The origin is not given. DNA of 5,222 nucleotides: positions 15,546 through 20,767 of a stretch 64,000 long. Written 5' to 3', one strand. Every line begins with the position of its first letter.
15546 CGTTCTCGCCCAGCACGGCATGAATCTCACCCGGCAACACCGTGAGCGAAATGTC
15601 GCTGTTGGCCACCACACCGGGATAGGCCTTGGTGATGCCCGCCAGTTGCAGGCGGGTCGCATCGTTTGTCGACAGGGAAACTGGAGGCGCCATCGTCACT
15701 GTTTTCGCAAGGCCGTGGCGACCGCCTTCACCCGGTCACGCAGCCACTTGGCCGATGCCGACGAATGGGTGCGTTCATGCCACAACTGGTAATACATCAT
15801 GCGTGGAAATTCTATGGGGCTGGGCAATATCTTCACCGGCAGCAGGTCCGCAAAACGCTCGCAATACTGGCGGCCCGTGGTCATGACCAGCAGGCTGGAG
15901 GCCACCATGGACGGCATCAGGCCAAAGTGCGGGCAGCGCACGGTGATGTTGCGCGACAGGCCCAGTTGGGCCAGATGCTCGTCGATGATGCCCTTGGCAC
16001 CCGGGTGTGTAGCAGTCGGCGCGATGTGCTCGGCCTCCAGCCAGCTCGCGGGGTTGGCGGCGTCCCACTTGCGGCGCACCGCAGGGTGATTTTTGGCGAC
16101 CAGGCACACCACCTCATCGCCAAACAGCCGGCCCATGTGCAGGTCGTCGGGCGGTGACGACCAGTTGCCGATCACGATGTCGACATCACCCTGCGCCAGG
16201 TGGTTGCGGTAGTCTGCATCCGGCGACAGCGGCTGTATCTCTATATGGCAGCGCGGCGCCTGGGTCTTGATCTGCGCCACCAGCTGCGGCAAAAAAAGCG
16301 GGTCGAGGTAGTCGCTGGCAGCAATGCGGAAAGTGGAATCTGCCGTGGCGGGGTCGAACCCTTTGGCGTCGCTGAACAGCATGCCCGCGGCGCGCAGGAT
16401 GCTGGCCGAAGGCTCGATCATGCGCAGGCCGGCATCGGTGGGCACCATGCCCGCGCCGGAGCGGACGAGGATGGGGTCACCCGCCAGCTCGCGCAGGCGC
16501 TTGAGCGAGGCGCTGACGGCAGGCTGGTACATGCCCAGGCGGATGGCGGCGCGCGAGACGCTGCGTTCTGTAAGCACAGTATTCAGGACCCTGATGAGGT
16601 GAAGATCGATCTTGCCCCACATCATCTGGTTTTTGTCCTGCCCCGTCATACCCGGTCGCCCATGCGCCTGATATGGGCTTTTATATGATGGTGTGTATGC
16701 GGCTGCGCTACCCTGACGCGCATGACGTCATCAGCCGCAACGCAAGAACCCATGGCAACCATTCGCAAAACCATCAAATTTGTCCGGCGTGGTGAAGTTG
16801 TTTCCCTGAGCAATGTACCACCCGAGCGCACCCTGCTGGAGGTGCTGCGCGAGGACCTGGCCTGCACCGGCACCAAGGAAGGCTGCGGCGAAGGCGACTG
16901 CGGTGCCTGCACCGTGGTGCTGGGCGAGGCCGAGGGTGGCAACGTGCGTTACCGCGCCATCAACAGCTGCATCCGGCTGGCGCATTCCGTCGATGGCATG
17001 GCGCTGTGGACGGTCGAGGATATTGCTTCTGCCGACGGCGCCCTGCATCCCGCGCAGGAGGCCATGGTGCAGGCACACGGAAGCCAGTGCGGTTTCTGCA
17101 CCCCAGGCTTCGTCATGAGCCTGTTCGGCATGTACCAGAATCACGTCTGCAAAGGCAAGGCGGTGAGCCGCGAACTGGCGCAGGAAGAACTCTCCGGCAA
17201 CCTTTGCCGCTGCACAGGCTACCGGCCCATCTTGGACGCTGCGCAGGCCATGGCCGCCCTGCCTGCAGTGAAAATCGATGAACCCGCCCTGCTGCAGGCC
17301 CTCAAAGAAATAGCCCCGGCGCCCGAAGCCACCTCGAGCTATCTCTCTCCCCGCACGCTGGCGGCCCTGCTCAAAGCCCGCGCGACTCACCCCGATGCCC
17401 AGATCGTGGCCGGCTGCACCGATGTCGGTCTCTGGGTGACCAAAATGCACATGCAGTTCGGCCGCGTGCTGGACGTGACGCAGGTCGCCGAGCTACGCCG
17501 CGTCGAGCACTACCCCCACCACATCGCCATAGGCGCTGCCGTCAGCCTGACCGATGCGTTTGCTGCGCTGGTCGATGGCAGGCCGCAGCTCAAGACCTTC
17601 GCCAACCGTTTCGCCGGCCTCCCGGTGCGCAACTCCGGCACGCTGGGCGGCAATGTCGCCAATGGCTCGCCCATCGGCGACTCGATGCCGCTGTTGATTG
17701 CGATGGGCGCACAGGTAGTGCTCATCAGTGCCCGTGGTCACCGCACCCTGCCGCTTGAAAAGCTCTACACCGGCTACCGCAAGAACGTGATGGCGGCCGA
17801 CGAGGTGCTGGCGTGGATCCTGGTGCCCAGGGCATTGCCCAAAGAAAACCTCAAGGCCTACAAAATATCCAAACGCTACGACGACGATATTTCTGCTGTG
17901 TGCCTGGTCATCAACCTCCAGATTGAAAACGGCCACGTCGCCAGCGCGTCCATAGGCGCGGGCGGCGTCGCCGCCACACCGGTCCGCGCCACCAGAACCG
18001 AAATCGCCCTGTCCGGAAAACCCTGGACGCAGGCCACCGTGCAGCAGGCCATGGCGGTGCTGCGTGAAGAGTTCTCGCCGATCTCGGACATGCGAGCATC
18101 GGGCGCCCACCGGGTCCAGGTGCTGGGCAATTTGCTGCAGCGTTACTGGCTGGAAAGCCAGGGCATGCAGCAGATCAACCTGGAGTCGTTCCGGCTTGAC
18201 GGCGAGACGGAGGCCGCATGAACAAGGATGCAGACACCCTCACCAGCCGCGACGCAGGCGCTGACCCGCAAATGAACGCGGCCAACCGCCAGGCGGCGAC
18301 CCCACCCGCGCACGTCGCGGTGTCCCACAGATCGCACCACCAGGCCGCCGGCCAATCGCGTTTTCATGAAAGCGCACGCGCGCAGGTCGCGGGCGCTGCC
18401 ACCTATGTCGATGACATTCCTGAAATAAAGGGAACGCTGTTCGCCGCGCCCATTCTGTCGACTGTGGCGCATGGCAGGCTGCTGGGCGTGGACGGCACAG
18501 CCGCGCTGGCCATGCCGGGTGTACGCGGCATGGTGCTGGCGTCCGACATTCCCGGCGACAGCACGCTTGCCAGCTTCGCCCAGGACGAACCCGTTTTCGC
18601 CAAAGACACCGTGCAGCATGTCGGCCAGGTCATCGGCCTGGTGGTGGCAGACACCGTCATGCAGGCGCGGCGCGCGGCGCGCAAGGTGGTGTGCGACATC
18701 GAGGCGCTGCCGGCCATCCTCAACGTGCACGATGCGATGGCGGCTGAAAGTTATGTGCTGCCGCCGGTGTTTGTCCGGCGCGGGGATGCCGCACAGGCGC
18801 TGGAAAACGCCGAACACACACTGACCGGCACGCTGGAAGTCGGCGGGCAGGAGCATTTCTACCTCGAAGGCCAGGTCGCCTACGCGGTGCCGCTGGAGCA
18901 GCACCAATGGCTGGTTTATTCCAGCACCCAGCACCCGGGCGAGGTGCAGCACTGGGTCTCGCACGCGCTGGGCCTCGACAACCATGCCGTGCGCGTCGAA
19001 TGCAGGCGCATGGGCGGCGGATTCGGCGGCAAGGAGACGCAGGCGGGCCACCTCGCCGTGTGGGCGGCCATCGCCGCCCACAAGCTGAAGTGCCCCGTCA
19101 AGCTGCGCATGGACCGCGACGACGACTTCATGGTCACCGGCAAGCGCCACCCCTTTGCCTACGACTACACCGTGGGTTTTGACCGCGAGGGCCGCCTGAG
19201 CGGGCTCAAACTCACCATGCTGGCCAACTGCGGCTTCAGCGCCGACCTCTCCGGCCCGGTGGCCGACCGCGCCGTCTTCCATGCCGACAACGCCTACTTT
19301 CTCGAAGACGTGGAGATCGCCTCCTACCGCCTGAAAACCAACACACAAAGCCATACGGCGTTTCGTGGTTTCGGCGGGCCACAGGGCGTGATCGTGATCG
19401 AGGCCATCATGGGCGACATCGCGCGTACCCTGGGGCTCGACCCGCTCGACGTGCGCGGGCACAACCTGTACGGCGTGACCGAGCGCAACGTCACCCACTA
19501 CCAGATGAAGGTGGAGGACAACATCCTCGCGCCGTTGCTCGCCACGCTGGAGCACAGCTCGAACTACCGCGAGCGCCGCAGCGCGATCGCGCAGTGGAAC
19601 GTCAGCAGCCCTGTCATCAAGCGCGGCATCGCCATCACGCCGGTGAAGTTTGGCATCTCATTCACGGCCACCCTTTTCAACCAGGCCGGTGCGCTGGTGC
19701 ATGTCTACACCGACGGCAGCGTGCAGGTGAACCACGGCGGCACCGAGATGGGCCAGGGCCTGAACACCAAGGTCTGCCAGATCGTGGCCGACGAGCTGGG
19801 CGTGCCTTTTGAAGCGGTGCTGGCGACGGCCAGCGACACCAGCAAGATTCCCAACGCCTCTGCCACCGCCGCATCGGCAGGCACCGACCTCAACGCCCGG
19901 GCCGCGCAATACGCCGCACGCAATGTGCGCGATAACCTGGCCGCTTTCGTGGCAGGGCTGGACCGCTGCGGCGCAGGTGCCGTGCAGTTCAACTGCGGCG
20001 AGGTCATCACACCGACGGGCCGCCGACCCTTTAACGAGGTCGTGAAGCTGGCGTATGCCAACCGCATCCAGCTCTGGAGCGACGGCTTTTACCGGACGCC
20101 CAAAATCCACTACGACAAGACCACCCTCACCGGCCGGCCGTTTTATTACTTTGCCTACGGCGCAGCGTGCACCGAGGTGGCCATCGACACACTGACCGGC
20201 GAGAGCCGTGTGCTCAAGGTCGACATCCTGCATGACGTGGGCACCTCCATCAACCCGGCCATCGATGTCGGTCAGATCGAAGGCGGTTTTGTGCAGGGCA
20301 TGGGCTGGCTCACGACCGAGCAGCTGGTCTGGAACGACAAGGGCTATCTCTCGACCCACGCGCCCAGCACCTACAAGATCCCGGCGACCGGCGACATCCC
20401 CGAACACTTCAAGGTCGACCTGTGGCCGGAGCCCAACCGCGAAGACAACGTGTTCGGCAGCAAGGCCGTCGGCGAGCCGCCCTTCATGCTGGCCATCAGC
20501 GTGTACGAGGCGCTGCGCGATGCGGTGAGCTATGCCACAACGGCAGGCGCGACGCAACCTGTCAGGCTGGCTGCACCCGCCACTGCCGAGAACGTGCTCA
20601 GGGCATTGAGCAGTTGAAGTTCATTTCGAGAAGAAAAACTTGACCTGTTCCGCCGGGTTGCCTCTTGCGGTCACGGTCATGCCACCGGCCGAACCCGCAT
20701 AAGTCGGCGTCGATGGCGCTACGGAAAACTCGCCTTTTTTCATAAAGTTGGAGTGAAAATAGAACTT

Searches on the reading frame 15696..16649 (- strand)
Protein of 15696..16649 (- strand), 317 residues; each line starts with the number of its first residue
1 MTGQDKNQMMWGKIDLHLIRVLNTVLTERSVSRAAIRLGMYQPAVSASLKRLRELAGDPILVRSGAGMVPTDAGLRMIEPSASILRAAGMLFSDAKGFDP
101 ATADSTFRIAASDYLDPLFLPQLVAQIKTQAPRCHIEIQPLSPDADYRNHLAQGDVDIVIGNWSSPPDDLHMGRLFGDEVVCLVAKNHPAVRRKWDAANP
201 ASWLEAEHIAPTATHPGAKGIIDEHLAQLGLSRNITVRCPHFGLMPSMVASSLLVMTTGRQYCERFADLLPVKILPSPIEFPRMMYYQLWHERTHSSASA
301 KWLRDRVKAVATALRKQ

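Call 19: search_protein_families(library=pfam, max_evalue=1e-8, proteins=[window:15696-16649:-])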
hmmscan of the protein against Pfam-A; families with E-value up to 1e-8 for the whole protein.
window:15696-16649:- (317 aa): 2 families
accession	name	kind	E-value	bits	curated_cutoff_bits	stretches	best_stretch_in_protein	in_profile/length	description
PF03466.25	LysR_substrate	-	2.2e-24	86.5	28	1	105-310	6-207/209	LysR substrate binding domain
PF00126.33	HTH_1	-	1.3e-15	57.5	26.6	1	16-74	1-59/60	Bacterial regulatory helix-turn-helix protein, lysR family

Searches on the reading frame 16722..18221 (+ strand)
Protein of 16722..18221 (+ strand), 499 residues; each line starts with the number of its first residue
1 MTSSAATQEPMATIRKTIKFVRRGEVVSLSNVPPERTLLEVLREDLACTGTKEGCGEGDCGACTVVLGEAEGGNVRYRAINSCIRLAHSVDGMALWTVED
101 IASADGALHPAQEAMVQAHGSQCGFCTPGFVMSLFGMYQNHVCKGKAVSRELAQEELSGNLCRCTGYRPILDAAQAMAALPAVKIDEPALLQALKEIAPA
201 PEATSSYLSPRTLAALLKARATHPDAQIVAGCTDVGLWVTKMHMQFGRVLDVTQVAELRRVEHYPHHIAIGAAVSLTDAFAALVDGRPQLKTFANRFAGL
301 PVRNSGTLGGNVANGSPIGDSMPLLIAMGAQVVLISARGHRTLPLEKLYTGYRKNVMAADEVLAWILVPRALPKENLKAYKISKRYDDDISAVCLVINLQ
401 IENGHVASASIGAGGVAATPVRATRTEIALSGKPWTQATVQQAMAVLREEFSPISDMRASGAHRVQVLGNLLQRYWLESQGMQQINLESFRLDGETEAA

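Call 19: search_protein_families(library=pfam, max_evalue=1e-8, proteins=[window:16722-18221:+])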
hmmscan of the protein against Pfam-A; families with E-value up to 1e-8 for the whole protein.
window:16722-18221:+ (499 aa): 3 families
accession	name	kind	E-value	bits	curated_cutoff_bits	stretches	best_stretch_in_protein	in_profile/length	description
PF00941.27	FAD_binding_5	-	1.6e-45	155.4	27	1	206-370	4-169/170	FAD binding domain in molybdopterin dehydrogenase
PF03450.22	CO_deh_flav_C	-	4.6e-31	107.4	25.5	1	378-478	1-101/102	CO dehydrogenase flavoprotein C-terminal domain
PF01799.25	Fer2_2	-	1.7e-26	92.6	30.3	1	97-175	1-75/75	[2Fe-2S] binding domain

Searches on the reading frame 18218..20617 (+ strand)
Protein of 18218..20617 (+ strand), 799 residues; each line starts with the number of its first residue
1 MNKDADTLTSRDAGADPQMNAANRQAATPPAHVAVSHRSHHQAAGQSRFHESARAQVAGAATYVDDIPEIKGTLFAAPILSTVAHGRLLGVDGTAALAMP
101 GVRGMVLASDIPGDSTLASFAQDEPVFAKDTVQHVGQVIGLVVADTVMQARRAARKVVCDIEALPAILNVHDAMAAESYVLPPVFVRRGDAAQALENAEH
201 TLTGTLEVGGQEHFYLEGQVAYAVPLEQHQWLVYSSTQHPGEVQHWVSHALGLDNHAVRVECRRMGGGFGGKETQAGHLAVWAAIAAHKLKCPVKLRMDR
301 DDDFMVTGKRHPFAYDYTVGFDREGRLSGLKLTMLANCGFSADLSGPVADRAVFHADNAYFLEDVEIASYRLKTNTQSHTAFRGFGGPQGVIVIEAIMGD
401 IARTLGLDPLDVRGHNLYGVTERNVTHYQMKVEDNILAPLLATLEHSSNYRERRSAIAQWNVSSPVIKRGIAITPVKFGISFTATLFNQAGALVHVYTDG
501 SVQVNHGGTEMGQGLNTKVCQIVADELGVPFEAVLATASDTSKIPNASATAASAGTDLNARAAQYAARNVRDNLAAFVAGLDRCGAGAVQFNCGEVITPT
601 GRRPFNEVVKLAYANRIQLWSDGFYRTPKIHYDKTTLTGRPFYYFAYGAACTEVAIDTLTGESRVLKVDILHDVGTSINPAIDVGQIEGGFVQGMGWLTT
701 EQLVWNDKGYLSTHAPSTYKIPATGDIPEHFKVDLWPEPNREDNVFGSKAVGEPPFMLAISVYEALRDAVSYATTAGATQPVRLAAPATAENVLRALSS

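Call 19: search_protein_families(library=pfam, max_evalue=1e-8, proteins=[window:18218-20617:+])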
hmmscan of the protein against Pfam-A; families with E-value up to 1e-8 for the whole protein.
window:18218-20617:+ (799 aa): 3 families
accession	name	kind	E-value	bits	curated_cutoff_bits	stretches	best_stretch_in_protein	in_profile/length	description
PF20256.3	MoCoBD_2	-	1.3e-95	320.6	27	1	444-728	2-283/283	Molybdopterin cofactor-binding domain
PF02738.23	MoCoBD_1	-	8.5e-82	274.3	27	1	186-417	13-244/244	Molybdopterin cofactor-binding domain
PF01315.27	Ald_Xan_dh_C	-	6.5e-25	88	31.3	1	59-164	2-109/110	Aldehyde oxidase and xanthine dehydrogenase, a/b hammerhead domain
